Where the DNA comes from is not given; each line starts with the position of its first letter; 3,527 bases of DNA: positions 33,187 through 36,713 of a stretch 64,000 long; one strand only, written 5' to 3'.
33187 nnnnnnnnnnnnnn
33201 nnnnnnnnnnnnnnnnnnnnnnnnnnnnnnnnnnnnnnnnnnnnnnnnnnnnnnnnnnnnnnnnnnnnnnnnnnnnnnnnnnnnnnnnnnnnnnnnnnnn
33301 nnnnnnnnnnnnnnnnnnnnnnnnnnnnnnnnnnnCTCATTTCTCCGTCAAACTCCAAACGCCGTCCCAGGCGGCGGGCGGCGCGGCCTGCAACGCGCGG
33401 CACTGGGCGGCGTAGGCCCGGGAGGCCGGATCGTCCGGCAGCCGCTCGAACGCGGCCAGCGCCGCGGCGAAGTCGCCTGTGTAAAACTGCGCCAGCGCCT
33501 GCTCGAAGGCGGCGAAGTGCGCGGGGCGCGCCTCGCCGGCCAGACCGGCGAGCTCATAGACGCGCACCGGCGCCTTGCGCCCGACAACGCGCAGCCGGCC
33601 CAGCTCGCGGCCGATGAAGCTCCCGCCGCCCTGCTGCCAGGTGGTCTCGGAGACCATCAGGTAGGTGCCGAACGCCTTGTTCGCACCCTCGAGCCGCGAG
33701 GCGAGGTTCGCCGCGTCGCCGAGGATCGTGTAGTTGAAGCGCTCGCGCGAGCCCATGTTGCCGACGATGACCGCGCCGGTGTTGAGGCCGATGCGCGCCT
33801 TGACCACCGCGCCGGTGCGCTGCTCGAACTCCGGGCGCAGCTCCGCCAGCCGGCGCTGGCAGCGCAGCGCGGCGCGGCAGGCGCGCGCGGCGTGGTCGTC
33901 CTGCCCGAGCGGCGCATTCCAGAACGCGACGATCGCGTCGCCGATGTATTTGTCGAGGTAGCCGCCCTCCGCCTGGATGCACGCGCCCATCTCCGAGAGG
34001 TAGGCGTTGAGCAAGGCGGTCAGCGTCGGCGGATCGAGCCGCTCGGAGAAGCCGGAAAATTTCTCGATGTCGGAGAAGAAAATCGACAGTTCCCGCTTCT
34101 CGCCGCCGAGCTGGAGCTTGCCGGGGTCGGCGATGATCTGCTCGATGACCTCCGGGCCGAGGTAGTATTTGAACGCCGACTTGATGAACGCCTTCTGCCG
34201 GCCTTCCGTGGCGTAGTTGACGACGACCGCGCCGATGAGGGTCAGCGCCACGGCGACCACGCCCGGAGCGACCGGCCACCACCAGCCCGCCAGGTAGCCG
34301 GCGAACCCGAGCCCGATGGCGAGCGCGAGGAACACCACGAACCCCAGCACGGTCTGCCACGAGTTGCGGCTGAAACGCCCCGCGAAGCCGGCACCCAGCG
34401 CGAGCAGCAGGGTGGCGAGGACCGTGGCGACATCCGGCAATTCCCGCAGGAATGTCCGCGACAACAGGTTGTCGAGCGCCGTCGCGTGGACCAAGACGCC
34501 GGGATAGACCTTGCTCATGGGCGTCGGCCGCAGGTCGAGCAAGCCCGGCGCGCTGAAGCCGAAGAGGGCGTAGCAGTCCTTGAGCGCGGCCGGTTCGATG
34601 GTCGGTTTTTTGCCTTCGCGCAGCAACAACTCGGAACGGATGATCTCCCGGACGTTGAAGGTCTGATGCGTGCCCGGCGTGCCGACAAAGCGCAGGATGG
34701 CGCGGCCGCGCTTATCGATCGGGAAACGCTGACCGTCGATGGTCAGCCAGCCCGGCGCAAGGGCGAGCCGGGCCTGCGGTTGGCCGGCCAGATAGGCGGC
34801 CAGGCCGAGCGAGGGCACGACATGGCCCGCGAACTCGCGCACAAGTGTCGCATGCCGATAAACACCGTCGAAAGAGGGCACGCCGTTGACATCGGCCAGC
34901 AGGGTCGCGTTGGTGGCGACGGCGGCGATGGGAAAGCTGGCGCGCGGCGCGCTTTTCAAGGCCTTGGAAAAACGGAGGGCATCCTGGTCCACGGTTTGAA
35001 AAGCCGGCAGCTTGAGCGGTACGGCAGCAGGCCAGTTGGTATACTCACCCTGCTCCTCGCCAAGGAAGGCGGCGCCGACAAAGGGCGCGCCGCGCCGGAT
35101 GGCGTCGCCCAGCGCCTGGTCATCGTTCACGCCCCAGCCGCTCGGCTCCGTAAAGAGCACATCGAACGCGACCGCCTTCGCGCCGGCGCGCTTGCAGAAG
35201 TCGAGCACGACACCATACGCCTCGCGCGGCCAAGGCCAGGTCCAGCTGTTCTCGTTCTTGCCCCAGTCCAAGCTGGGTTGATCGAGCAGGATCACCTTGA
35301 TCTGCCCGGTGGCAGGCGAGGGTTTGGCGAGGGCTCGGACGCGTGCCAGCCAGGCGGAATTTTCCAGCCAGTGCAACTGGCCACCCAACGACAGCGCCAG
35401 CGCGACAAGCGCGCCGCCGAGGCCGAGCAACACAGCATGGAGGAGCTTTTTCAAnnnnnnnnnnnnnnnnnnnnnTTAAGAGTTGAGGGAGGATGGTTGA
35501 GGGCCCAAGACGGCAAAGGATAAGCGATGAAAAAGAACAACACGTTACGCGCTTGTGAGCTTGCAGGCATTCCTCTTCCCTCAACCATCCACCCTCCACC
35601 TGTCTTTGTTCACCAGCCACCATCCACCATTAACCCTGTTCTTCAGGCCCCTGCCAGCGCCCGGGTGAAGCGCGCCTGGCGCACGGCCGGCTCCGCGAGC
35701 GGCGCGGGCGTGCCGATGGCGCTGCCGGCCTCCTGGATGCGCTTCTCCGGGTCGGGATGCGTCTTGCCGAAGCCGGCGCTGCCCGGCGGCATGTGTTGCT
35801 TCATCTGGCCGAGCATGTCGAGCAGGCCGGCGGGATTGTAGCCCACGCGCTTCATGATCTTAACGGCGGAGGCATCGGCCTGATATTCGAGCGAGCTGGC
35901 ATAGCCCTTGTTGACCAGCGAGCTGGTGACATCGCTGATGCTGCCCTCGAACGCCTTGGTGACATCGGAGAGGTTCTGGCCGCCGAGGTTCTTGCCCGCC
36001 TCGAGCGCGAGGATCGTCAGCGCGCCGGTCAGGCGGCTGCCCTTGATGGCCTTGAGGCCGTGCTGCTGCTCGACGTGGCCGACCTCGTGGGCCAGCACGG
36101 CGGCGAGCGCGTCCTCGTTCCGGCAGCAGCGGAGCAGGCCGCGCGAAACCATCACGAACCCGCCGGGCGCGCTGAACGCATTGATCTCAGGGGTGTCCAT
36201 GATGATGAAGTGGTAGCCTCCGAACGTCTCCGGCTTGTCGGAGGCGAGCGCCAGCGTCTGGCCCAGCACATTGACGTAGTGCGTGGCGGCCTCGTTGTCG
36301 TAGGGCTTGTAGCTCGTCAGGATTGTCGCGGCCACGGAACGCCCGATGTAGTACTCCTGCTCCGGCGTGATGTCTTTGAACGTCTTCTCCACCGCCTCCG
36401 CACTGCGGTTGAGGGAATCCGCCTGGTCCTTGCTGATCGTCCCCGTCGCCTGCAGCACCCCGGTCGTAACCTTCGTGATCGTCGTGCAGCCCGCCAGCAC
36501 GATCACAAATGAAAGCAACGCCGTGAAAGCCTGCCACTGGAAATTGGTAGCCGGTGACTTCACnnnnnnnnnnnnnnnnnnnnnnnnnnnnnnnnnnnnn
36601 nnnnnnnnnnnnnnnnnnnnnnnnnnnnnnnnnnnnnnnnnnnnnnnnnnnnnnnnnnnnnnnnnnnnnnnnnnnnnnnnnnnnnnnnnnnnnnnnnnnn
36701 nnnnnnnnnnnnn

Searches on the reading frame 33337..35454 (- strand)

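Call 60: search_protein_families(library=pfam, proteins=[window:33337-35454:-], max_evalue=0.0001)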
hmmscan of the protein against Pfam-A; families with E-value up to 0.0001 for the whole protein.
window:33337-35454:- (705 aa): 2 families
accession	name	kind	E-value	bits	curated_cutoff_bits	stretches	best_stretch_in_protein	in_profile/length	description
PF05226.16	CHASE2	-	6.6e-42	144.3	26.3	1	16-355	5-254/257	CHASE2 domain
PF00211.25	Guanylate_cyc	-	5.1e-19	69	21.9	1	454-633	7-179/183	Adenylate and Guanylate cyclase catalytic domain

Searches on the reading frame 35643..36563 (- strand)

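Call 60: search_protein_families(library=pfam, proteins=[window:35643-36563:-], max_evalue=0.0001)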
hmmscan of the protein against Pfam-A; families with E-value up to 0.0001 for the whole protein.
window:35643-36563:- (306 aa): 1 family
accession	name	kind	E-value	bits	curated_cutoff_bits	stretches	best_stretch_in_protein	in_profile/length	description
PF01435.24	Peptidase_M48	-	2.3e-28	99.7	20.3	1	95-279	5-182/186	Peptidase family M48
